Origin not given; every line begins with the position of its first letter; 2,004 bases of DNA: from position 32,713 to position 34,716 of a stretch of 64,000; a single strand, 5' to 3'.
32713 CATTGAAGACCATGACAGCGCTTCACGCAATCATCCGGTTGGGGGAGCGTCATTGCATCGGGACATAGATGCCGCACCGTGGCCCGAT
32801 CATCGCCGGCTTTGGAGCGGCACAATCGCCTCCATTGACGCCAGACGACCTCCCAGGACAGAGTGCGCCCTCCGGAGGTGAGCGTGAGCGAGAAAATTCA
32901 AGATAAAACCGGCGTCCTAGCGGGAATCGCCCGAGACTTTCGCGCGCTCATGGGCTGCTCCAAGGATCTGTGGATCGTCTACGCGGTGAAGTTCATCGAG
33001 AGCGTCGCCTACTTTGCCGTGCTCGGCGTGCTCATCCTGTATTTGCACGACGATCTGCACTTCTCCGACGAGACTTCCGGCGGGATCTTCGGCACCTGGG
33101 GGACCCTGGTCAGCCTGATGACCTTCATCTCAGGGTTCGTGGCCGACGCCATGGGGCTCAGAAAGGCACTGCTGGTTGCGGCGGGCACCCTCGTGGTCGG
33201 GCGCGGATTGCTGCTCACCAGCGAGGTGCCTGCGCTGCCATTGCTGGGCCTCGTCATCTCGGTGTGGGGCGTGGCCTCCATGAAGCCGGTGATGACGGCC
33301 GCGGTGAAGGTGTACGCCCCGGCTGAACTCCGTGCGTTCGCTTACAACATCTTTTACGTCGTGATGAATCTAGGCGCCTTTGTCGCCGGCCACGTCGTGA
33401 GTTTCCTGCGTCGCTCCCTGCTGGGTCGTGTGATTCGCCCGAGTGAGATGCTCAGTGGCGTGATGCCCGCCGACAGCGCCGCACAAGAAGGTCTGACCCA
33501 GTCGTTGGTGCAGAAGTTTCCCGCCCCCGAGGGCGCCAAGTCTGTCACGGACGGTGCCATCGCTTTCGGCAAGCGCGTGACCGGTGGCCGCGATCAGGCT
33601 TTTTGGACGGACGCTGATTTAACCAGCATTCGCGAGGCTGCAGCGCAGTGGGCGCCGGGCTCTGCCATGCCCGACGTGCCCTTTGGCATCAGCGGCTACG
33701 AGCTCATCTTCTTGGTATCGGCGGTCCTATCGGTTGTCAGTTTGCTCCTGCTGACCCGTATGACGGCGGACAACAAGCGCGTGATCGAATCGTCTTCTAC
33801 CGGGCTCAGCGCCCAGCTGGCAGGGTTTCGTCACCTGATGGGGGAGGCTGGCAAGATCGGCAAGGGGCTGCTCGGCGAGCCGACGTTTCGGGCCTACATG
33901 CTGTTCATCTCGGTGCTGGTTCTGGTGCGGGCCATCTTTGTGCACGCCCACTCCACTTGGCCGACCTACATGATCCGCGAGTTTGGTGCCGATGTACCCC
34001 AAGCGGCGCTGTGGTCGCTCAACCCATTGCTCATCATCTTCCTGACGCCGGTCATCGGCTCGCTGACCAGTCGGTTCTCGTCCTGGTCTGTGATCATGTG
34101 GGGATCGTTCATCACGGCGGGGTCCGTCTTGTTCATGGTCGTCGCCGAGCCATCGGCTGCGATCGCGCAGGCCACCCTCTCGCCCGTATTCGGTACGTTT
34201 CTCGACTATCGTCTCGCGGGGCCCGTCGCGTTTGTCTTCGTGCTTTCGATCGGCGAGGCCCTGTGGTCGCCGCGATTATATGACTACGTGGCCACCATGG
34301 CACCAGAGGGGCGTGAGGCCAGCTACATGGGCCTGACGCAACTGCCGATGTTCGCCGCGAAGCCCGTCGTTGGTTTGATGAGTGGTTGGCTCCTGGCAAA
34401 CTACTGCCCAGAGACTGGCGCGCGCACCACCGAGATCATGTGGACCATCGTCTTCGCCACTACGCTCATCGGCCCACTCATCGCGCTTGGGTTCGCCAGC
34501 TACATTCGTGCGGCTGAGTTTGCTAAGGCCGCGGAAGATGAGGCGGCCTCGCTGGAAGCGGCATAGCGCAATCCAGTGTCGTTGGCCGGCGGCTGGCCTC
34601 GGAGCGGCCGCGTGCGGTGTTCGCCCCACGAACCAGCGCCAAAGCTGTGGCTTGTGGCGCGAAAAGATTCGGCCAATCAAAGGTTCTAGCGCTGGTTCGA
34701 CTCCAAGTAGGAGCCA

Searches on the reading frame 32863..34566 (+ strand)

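Call 38: search_protein_families(library=pfam, proteins=[window:32863-34566:+], max_evalue=0.001)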
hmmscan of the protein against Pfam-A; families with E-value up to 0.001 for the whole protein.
window:32863-34566:+ (567 aa): 1 family
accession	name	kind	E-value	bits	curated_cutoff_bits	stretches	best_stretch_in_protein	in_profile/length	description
PF07690.21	MFS_1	-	3.9e-18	65.9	33.4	2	43-181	5-143/347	Major Facilitator Superfamily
